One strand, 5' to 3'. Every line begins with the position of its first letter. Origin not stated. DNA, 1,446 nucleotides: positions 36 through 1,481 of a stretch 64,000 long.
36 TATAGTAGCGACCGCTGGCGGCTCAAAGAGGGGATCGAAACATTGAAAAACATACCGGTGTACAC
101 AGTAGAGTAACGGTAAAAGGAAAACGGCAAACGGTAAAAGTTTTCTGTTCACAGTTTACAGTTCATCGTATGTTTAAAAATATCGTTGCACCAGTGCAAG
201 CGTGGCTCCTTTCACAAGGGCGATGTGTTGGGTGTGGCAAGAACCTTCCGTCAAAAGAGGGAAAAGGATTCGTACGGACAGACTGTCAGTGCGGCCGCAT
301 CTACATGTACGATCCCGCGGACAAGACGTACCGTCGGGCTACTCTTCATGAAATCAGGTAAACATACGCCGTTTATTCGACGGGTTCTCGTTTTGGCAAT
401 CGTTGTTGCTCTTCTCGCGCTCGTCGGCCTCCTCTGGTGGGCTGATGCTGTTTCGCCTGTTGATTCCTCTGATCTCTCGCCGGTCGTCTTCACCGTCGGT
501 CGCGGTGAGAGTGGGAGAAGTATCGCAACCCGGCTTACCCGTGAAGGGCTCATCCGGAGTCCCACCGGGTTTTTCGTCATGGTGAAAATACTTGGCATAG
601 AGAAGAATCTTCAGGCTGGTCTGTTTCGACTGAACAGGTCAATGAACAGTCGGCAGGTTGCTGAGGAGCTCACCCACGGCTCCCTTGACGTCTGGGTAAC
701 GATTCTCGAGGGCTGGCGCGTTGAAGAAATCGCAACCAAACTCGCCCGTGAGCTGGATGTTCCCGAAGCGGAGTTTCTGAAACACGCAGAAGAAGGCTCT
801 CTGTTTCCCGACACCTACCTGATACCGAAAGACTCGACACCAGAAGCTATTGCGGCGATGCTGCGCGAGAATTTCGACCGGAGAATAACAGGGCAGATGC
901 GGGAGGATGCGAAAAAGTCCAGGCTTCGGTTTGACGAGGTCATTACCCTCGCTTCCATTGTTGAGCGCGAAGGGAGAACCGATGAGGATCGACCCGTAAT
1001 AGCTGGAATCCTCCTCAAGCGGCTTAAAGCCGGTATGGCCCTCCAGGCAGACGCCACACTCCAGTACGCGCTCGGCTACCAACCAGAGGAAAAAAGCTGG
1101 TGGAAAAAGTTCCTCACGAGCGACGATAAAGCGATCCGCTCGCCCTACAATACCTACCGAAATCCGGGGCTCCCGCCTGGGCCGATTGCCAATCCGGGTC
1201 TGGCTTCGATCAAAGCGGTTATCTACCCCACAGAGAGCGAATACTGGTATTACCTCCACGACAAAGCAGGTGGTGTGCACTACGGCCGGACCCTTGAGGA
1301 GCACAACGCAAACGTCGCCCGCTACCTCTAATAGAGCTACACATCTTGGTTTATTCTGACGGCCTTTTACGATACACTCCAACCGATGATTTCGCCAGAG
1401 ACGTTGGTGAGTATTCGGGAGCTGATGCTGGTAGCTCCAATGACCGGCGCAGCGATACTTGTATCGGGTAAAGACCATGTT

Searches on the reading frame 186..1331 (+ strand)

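Call 26: search_protein_families(library=pfam, proteins=[window:186-1331:+], max_evalue=0.001)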
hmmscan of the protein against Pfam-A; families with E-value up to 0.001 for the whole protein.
window:186-1331:+ (381 aa): 1 family
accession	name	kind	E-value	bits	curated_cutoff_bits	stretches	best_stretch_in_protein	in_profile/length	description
PF02618.21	YceG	-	8.3e-80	268.6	32.4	1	102-379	1-275/275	YceG-like family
